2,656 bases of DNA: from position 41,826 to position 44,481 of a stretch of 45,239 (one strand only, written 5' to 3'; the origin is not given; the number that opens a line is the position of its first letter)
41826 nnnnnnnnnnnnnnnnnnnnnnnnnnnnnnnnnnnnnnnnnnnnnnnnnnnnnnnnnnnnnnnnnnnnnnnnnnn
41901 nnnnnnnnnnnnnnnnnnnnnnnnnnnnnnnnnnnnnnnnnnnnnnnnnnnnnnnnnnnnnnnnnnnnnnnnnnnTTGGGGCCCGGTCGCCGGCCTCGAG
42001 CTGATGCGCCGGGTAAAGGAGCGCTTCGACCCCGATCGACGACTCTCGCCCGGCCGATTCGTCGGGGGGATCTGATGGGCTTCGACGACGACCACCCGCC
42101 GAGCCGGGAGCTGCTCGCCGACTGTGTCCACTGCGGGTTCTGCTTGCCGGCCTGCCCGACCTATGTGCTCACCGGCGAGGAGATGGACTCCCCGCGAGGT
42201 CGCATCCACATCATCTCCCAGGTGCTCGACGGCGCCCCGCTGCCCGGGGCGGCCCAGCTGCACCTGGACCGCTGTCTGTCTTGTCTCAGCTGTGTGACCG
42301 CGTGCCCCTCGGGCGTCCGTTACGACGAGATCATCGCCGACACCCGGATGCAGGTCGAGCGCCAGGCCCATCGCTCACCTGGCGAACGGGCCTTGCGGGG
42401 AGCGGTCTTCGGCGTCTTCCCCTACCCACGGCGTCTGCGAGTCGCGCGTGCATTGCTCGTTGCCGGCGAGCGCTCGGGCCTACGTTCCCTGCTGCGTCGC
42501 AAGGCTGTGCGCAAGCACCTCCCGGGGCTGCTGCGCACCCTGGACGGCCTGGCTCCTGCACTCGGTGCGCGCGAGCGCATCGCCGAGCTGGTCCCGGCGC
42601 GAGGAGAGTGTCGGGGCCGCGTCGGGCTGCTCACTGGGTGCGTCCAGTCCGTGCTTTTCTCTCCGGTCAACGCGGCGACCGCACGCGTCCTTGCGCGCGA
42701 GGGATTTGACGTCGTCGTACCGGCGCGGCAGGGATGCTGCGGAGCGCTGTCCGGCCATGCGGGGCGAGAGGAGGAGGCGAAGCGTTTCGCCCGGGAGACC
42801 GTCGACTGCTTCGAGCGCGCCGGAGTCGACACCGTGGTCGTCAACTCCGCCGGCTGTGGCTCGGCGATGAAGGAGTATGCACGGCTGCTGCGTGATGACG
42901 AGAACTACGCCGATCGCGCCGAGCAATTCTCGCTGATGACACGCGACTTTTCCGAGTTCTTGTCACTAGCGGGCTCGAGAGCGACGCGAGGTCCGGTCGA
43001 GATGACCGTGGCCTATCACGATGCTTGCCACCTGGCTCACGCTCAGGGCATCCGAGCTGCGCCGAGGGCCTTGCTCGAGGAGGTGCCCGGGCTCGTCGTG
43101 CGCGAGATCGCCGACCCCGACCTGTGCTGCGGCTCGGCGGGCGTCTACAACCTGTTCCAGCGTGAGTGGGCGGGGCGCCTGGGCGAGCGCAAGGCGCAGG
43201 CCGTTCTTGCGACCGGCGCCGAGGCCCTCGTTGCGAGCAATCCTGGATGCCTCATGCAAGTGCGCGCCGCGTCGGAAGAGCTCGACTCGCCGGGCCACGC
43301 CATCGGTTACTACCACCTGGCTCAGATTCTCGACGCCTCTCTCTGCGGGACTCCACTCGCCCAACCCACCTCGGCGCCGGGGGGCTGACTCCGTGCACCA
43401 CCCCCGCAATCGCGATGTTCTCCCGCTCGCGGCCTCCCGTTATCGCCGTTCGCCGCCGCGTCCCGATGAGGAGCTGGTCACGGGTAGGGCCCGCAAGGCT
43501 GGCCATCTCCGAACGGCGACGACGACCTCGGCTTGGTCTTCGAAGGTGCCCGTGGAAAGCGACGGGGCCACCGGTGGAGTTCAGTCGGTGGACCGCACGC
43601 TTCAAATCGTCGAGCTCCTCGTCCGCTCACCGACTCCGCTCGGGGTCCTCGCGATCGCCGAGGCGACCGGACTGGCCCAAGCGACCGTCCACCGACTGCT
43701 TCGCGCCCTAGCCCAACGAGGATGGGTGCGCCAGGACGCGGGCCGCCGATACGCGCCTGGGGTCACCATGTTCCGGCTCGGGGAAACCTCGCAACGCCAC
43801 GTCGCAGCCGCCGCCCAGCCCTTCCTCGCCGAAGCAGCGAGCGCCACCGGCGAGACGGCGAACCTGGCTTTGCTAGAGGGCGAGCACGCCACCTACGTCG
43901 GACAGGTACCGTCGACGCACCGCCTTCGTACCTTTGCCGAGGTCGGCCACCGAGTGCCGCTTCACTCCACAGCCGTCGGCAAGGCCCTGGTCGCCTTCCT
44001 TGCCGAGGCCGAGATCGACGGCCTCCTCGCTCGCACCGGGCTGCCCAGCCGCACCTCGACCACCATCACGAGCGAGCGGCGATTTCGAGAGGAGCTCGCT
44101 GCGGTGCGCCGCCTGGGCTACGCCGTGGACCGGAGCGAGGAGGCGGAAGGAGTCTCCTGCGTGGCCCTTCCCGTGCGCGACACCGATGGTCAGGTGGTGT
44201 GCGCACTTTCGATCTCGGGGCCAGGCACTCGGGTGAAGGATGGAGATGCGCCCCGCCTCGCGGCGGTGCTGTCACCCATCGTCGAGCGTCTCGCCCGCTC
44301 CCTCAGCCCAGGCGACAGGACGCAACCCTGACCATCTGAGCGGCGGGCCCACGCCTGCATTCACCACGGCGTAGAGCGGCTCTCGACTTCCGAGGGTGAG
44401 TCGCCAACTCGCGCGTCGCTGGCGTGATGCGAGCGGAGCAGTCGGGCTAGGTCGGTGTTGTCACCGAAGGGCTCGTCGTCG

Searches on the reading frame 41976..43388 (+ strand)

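Call 54: search_protein_families(library=pfam, proteins=[window:41976-43388:+], max_evalue=0.0001)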
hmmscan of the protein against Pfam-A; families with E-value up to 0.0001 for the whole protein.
window:41976-43388:+ (470 aa): 11 families
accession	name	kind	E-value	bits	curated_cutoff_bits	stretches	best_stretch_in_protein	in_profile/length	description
PF02754.22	CCG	-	2.8e-34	117.5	20.6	2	217-298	2-84/85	Cysteine-rich domain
PF12838.12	Fer4_7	-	3.6e-12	47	27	1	50-114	2-52/52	4Fe-4S dicluster domain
PF13183.11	Fer4_8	-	1.1e-11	45.6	27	1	48-114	3-68/68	4Fe-4S dicluster domain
PF13534.11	Fer4_17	-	2.2e-09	38.2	22.2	1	50-114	2-60/61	4Fe-4S dicluster domain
PF13484.11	Fer4_16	-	1.2e-07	32.9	30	1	50-112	2-65/66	4Fe-4S double cluster binding domain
PF13237.11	Fer4_10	-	1.3e-07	31.8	25.5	1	48-111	7-53/53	4Fe-4S dicluster domain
PF13187.11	Fer4_9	-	1.8e-07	31.5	27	1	49-113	1-50/52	4Fe-4S dicluster domain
PF00037.32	Fer4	-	2.7e-07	30.5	21.1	0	96-114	4-22/24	4Fe-4S binding domain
PF12797.12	Fer4_2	-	1e-06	28.7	24.5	0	97-112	7-22/22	4Fe-4S binding domain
PF12800.12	Fer4_4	-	2.9e-06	27.6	24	0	98-113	2-17/17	4Fe-4S binding domain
PF12837.12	Fer4_6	-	3.9e-06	27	25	0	98-114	7-23/24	4Fe-4S binding domain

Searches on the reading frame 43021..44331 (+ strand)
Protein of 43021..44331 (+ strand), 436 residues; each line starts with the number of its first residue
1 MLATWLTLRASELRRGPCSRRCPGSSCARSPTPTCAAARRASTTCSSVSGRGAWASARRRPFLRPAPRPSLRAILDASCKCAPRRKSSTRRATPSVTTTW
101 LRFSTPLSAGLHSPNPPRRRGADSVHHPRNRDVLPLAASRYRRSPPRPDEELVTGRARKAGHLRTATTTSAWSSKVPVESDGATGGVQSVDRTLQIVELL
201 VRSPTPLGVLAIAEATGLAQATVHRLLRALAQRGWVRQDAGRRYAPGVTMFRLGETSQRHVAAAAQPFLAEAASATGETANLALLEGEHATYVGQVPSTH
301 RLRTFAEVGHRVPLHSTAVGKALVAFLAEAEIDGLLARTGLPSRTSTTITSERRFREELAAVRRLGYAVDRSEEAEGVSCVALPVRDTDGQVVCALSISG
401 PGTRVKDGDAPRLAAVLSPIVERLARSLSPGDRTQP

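Call 54: search_protein_families(library=pfam, proteins=[window:43021-44331:+], max_evalue=0.0001)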
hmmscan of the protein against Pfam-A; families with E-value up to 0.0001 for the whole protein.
window:43021-44331:+ (436 aa): 3 families
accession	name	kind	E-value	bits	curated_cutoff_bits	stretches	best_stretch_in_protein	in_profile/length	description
PF01614.24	IclR_C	-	2.5e-47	161.1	24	1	257-418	5-166/174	Bacterial transcriptional regulator IclR C-terminal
PF09339.16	HTH_IclR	-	1.3e-16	60.5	22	1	189-239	1-51/52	IclR helix-turn-helix domain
PF25213.1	HVO_A0261_N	-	4.5e-06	26.9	35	1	207-245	25-62/86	HVO_A0261 N-terminal domain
